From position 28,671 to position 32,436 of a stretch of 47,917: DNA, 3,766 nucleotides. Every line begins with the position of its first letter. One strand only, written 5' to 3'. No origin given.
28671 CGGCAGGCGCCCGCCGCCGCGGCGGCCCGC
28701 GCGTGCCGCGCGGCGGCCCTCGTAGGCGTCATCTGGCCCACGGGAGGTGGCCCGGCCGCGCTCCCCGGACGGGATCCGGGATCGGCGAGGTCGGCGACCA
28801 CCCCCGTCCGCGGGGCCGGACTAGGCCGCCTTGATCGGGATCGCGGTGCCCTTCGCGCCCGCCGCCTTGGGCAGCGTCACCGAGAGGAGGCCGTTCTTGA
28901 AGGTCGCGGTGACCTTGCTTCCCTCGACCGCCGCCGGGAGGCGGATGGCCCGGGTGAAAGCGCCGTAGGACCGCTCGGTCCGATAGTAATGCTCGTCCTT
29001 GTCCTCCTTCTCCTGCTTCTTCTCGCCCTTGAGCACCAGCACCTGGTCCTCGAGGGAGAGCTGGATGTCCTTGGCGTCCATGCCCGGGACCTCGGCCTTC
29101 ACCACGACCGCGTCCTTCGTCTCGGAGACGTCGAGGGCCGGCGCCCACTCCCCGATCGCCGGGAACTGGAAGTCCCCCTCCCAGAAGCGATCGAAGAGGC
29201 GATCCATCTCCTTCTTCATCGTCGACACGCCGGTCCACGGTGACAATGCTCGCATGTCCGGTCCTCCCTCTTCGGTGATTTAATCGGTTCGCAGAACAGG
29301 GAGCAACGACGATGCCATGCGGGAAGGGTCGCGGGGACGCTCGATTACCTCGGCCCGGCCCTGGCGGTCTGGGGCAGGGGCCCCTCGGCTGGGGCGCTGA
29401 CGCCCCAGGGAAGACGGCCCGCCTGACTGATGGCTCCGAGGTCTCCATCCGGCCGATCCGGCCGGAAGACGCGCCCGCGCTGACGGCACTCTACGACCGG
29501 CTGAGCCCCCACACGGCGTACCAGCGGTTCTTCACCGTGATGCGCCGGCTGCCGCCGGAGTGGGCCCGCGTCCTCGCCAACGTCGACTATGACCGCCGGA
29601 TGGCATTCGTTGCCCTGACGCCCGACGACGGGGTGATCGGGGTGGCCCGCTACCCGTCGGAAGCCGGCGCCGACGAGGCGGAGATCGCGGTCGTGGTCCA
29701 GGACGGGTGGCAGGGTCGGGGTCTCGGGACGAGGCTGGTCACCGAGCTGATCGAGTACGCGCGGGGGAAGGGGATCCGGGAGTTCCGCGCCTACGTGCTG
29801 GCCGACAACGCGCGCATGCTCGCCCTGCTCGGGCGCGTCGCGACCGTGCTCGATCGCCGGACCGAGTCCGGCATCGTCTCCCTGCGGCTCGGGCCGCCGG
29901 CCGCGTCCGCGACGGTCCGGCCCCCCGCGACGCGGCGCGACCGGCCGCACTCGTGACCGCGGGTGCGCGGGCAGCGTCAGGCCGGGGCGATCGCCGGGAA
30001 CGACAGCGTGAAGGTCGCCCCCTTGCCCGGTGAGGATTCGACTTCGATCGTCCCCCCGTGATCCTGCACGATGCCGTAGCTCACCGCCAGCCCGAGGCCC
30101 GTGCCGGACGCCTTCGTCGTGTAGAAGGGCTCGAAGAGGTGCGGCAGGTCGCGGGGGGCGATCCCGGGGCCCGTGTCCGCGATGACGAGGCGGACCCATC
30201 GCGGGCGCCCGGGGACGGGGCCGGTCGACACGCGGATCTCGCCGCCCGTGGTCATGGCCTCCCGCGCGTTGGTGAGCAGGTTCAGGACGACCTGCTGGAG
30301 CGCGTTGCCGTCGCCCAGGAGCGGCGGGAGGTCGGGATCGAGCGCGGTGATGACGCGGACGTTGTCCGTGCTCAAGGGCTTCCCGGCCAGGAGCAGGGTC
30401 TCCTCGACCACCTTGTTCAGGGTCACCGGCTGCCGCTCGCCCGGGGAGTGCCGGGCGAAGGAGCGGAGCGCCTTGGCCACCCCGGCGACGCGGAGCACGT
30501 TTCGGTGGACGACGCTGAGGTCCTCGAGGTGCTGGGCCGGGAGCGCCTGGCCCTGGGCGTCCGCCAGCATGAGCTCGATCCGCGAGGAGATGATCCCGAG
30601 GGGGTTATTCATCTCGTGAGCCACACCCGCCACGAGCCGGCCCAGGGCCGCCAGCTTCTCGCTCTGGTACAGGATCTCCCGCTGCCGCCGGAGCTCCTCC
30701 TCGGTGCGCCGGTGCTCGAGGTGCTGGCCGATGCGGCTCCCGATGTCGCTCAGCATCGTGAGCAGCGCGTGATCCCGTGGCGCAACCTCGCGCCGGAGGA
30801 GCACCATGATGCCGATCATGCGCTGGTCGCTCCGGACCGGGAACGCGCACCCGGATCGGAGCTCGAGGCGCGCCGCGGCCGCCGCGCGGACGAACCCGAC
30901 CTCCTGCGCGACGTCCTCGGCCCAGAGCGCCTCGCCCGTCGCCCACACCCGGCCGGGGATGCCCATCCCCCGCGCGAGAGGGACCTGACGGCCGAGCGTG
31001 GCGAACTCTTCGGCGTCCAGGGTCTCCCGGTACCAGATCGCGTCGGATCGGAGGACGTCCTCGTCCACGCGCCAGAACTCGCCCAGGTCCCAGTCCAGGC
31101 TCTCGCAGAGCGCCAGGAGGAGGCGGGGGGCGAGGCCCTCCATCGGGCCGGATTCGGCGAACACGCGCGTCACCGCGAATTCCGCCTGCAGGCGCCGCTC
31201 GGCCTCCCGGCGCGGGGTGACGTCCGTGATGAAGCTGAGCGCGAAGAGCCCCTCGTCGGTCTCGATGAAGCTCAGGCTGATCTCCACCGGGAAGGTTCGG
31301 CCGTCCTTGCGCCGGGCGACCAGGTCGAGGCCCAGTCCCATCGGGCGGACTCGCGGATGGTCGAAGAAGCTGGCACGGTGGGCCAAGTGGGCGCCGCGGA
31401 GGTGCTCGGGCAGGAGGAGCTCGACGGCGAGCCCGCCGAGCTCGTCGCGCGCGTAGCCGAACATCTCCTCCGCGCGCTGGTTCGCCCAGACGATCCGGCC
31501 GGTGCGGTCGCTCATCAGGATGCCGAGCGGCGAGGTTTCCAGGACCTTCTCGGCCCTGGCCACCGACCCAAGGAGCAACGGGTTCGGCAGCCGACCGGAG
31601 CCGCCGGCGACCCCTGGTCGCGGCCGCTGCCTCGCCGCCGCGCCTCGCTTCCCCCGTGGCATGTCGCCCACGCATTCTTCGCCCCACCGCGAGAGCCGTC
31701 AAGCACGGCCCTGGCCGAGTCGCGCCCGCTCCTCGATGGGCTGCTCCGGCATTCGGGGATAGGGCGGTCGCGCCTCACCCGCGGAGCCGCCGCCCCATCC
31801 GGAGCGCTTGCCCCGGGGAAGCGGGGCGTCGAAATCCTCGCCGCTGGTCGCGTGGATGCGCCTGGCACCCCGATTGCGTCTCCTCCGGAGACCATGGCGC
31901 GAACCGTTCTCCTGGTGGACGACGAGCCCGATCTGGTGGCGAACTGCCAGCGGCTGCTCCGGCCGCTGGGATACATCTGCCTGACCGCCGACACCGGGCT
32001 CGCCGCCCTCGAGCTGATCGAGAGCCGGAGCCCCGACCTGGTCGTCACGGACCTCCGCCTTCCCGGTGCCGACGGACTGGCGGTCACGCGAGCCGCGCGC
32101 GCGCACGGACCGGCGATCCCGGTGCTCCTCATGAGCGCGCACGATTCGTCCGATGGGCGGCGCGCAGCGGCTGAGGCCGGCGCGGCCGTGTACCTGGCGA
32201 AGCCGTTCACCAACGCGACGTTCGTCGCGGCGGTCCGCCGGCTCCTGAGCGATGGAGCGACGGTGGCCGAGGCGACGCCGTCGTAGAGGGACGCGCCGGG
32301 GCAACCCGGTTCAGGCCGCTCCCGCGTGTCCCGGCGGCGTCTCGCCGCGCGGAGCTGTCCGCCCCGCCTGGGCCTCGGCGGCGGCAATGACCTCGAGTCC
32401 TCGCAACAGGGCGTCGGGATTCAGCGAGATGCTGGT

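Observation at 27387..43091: Six near-consensus sigma-54 promoters in 16 kb, each directly upstream of a stress/dormancy-type operon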

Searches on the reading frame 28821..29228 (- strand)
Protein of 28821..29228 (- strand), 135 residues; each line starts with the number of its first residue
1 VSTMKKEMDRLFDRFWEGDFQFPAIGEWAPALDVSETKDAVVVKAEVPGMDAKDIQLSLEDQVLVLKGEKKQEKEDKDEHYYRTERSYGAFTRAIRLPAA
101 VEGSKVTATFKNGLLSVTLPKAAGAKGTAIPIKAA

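Call 10: search_protein_families(library=pfam, proteins=[window:28821-29228:-])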
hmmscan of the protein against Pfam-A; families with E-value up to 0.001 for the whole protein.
window:28821-29228:- (135 aa): 2 families
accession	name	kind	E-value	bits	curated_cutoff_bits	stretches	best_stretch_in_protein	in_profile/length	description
PF00011.27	HSP20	-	6.2e-24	84.5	20.8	1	34-131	2-100/102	Hsp20/alpha crystallin family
PF17886.7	ArsA_HSP20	-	1.1e-05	25.3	22.5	1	39-118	2-62/63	HSP20-like domain found in ArsA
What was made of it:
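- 28821..29255 (-): Hsp20 (alpha-crystallin) gene, first gene of the P1 operon. Pfam HSP20, 84.5 bits (call 10).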

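Call 13: find_encoding_contigs(protein=window:28821-29228:-, flank=10000, max_places=8)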
Protein window:28821-29228:- (135 aa): no gene with exactly this product is on record in the collection.
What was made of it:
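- Tried and rejected: Found no source contig (call 13).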

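Call 48: search_protein_families(library=ncbifam, proteins=[window:28821-29228:-], max_evalue=0.00001)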
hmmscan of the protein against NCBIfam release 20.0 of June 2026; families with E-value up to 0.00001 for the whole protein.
window:28821-29228:- (135 aa): 3 families
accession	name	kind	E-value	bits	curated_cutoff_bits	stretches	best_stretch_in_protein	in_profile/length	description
NF042420.1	Hsp18_Clos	equivalog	2.5e-23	82.8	195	1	5-126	17-138/147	heat shock protein Hsp18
NF041799.1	Hsp14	equivalog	7e-20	71.2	100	1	27-130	16-115/118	archaeal heat shock protein Hsp14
NF041800.1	Hsp20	equivalog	1.6e-17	63.6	140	1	26-130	70-159/162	archaeal heat shock protein Hsp20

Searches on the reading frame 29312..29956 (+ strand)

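Call 10: search_protein_families(library=pfam, proteins=[window:29312-29956:+])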
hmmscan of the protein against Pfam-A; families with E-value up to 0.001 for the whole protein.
window:29312-29956:+ (214 aa): 4 families
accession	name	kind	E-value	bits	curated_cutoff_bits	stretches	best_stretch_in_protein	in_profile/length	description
PF13302.13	Acetyltransf_3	-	4.1e-12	47.4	25.4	1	45-175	3-134/138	Acetyltransferase (GNAT) domain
PF00583.31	Acetyltransf_1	-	1.2e-11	45.3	20.7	1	79-173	17-111/116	Acetyltransferase (GNAT) family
PF13508.13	Acetyltransf_7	-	3.2e-06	27.8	27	1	99-162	6-67/84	Acetyltransferase (GNAT) domain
PF14542.12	Acetyltransf_CG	-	0.00045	20.7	30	1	105-155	8-58/80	GCN5-related N-acetyl-transferase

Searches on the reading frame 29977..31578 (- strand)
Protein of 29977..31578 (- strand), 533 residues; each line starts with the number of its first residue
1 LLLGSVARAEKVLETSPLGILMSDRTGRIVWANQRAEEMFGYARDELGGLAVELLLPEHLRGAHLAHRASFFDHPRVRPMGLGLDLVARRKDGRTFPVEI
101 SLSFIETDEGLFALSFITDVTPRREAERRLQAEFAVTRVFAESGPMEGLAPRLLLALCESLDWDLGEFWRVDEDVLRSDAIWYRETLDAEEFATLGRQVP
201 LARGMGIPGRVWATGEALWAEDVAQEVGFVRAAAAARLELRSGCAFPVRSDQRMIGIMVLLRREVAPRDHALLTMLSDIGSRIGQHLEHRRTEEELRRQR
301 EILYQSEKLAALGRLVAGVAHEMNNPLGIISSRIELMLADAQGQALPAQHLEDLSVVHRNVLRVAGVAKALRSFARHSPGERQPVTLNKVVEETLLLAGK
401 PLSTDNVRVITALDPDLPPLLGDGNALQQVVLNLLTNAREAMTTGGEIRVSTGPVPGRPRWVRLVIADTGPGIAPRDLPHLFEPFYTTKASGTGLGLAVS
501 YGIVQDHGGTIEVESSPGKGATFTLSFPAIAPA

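Call 10: search_protein_families(library=pfam, proteins=[window:29977-31578:-])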
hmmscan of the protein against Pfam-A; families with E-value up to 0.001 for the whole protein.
window:29977-31578:- (533 aa): 10 families
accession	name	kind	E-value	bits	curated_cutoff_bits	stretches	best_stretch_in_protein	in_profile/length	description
PF02518.31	HATPase_c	-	6.3e-30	104.3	26.4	1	422-529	1-109/111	Histidine kinase-, DNA gyrase B-, and HSP90-like ATPase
PF13426.13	PAS_9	-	5.4e-13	49.5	27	1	18-121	2-102/103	PAS domain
PF13185.12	GAF_2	-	1.4e-10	41.9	28.6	1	147-278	5-129/136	GAF domain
PF13188.13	PAS_8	-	2.7e-10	40.2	21.8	1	10-59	4-54/65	PAS domain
PF00989.32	PAS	-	8.3e-10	39.1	22.6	1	10-117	4-110/113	PAS fold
PF00512.31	HisKA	-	3.8e-07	30.5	26.9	1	312-378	2-64/66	His Kinase A (phospho-acceptor) domain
PF08448.16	PAS_4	-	8.3e-07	29.7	23.1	1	13-124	1-109/110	PAS fold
PF01590.32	GAF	-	1.9e-05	25.7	22.4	1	150-285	6-131/133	GAF domain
PF24820.1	Diguanyl_cycl_sensor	-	0.00037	20.9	28.1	0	20-114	9-105/109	Diguanylate cyclase-like sensor domain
PF13581.12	HATPase_c_2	-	0.00098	19.6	27.4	0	431-524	40-124/127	Histidine kinase-like ATPase domain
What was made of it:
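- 29977..31578 (-): Cytoplasmic sensor kinase PAS-GAF-HisKA-HATPase, the presumed input of the system. Pfam (call 10).
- On NtrC-family bacterial enhancer-binding protein with partner kinase: Kinase at 29977-31578 (call 10).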

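Call 48: search_protein_families(library=ncbifam, proteins=[window:29977-31578:-], max_evalue=0.00001)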
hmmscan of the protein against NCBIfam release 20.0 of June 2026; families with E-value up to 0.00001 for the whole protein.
window:29977-31578:- (533 aa): 75 families (the best 25 are shown)
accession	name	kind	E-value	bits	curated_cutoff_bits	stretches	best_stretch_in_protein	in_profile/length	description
NF008468.0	PRK11360.1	equivalog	1.2e-70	238.6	646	1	295-529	379-608/616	two-component system sensor histidine kinase AtoS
NF010411.0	PRK13837.1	equivalog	3.8e-49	167.4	647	1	249-531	386-677/828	two-component system VirA-like sensor kinase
NF007688.0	PRK10364.1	equivalog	1.2e-47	162.8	479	1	289-530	217-452/460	two-component system sensor histidine kinase ZraS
NF041777.1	sens_FixL_Rhizob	equivalog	2.2e-46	158.5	850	2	288-529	238-481/485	sensor protein FixL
NF052574.1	HisKinEspCMyxo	equivalog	3.8e-46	157.6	1200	1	300-530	405-638/785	serine histidine kinase EspC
NF010076.0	PRK13557.1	subfamily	6.7e-42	143.6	631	1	298-529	149-394/540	histidine kinase famiy protein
NF046020.1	HisKinCckABruc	equivalog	6.3e-41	140.1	1000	1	301-529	469-707/868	cell cycle histidine kinase CckA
NF052573.1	HisKinEspAMyxo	equivalog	1.3e-37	129.2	1400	1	280-528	353-610/755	serine histidine kinase EspA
NF038348.1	T2SS_HK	subfamily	4.9e-37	127.6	450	2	361-528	408-572/574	histidine kinase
NF046026.1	HisKinCckACaul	equivalog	3.6e-36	124.5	1000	1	302-530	292-533/678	cell cycle histidine kinase CckA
TIGR02966.1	phoR_proteo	equivalog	4.6e-34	117.9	334.2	1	315-527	117-333/333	phosphate regulon sensor histidine kinase PhoR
NF046044.1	PnpS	equivalog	6.5e-33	114.3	400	1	316-528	174-390/390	two-component system histidine kinase PnpS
NF047794.1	HisKinPtgB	equivalog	9.6e-30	103.4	1000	1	287-528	416-654/656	two-component system sensor histidine kinase PgtB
NF047466.1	hybrid_RR_LvrB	exception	5.4e-28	98.2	500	1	285-529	125-376/377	hybrid histidine kinase/response regulator LvrB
NF008293.1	PRK11073.1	equivalog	1e-27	97.3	240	1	287-528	106-346/349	nitrogen regulation protein NR(II)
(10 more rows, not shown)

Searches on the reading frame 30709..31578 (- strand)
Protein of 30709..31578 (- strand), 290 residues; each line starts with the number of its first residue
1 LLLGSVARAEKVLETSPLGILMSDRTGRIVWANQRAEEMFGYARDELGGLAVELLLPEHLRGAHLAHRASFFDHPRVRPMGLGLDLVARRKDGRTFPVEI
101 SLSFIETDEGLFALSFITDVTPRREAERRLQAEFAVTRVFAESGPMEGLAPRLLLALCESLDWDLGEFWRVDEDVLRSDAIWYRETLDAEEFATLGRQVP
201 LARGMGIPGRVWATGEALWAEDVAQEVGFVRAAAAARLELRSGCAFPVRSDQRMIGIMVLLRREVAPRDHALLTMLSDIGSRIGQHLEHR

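Call 54: search_solved_structures(query=window:30709-31578:-, max_evalue=0.01)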
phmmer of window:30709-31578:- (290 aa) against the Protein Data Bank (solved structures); distinct sequences matched with E-value up to 0.01: 17.
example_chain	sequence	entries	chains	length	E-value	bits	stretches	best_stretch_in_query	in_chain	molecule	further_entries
10jx_A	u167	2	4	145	4e-17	66.1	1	13-118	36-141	Multi-sensor signal transduction histidine kinase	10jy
2cmn_A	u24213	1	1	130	3.5e-11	46.6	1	10-131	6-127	SENSOR PROTEIN FIXL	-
1y28_A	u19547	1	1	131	4.4e-11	46.2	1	10-131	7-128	Sensor protein fixL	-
1dp6_A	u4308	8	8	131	6.1e-11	45.8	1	10-131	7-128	FIXL PROTEIN | SENSOR PROTEIN FIXL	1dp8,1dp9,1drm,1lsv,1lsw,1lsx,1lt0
1d06_A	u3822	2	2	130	1.3e-10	44.7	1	8-121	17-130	nitrogen fixation regulatory protein fixL | FIXL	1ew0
8js5_A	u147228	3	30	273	2.8e-10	43.6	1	10-132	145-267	Sensor protein FixL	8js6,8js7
1xj4_A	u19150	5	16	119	9.2e-10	41.9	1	17-131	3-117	Sensor protein fixL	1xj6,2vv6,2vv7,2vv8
9bgv_A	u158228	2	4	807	1e-09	41.8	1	13-124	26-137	Oxygen sensor protein DosP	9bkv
9clo_A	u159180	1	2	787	1e-09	41.8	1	13-124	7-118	Oxygen sensor protein DosP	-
9cdr_A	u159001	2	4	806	1.4e-09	41.3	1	13-124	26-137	Oxygen sensor protein DosP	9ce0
9cmf_A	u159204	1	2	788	1.4e-09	41.3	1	13-124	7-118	Oxygen sensor protein DosP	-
1xj2_A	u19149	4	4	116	2.1e-09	40.8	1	23-131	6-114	Sensor protein fixL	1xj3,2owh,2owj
1v9y_A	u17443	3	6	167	7.1e-09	39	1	12-123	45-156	Heme pas sensor protein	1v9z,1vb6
1s66_L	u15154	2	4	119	1e-08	38.5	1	12-120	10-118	Hypothetical protein yddU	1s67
2mwg_A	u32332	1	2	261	0.0025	20.8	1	9-146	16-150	Blue-light photoreceptor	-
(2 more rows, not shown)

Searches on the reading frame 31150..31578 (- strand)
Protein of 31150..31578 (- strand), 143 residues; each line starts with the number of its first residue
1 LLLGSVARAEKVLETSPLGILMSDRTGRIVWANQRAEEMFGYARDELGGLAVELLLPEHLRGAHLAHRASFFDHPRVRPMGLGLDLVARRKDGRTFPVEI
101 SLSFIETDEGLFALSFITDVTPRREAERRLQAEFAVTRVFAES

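Call 56: search_solved_structures(query=window:31150-31578:-, max_evalue=1e-8, show_alignments=5)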
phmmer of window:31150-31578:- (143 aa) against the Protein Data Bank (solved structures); distinct sequences matched with E-value up to 1e-8: 14.
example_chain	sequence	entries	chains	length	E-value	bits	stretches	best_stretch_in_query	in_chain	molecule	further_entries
10jx_A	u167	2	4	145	8.1e-18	68.1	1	13-118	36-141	Multi-sensor signal transduction histidine kinase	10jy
2cmn_A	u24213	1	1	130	8.7e-12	48.6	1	10-131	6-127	SENSOR PROTEIN FIXL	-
1y28_A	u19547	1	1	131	1.1e-11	48.3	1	10-131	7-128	Sensor protein fixL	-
1dp6_A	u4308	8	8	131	1.5e-11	47.8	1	10-131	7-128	FIXL PROTEIN | SENSOR PROTEIN FIXL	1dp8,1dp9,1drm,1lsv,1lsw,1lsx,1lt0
1d06_A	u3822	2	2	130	3.2e-11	46.8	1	7-121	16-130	nitrogen fixation regulatory protein fixL | FIXL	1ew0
9bgv_A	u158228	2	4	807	5.1e-11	46.1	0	13-124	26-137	Oxygen sensor protein DosP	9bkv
9clo_A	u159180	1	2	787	5.1e-11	46.1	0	13-124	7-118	Oxygen sensor protein DosP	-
8js5_A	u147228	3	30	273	5.8e-11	45.9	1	10-132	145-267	Sensor protein FixL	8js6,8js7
9cdr_A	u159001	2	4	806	7e-11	45.7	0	13-124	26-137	Oxygen sensor protein DosP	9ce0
9cmf_A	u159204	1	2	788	7.1e-11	45.7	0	13-124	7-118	Oxygen sensor protein DosP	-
1xj4_A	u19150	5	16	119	2.4e-10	44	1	17-131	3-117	Sensor protein fixL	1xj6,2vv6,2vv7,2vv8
1xj2_A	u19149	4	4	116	5.4e-10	42.8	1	23-131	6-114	Sensor protein fixL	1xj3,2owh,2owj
1v9y_A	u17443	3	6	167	1.8e-09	41.1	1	12-123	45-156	Heme pas sensor protein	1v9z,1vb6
1s66_L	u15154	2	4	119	2.8e-09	40.5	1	12-120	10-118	Hypothetical protein yddU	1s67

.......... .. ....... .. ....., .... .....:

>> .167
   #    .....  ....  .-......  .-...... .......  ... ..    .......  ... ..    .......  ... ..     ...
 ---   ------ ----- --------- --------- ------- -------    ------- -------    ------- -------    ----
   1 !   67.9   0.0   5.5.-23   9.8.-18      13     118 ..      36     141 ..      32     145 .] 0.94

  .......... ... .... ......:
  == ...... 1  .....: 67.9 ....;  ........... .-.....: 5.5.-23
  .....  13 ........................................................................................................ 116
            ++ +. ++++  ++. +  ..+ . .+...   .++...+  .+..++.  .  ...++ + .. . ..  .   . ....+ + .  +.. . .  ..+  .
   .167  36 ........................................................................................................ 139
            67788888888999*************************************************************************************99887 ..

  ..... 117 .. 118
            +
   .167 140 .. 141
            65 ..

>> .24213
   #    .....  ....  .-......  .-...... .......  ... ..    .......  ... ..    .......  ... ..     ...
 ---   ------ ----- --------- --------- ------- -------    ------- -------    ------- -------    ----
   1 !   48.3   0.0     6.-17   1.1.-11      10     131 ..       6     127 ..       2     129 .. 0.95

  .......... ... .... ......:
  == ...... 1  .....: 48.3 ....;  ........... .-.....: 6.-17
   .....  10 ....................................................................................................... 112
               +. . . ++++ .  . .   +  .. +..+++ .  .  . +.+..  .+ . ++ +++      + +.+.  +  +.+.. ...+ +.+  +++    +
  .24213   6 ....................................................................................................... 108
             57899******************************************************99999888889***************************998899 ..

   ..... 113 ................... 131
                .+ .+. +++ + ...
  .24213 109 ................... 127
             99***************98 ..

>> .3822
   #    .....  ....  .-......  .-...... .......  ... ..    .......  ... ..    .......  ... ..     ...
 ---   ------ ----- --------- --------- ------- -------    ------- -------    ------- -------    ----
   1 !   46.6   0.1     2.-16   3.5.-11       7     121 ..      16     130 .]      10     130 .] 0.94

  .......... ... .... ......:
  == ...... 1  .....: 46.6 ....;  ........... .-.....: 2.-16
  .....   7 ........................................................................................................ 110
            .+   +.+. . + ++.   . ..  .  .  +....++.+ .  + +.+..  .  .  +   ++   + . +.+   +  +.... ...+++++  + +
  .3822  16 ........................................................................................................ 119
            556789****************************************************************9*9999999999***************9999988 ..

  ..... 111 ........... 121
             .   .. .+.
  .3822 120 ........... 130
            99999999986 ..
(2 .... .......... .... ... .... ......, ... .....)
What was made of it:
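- On FixL/DosP haem-PAS sensors: The query 'GAH' aligns with FixL 'SRH' (calls 54, 56).
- The kinase PAS domain matches FixL and DosP at E 1e-11 to 1e-9, with the proximal His aligned (calls 54, 56). The PAS domain's closest solved relatives are the haem oxygen sensors FixL and DosP, with the haem-ligand histidine aligned (calls 54, 56).
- Closest known: FixLJ oxygen-sensing system of rhizobia. Same: The kinase PAS domain is most similar to the FixL haem domain, and the proximal histidine is aligned (call 56).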

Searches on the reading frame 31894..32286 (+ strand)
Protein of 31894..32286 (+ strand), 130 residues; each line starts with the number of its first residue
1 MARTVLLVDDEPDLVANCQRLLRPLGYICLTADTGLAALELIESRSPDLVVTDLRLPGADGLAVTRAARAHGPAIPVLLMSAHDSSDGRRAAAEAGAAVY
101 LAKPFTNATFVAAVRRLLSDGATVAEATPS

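Call 10: search_protein_families(library=pfam, proteins=[window:31894-32286:+])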
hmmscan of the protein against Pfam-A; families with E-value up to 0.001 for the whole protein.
window:31894-32286:+ (130 aa): 1 family
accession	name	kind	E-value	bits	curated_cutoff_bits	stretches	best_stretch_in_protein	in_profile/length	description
PF00072.30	Response_reg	-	4.9e-27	94.7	30.2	1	5-115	1-111/111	Response regulator receiver domain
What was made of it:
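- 31894..32286 (+): RR2, single-domain receiver gene. Pfam Response_reg, 94.7 bits, full length (call 10).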
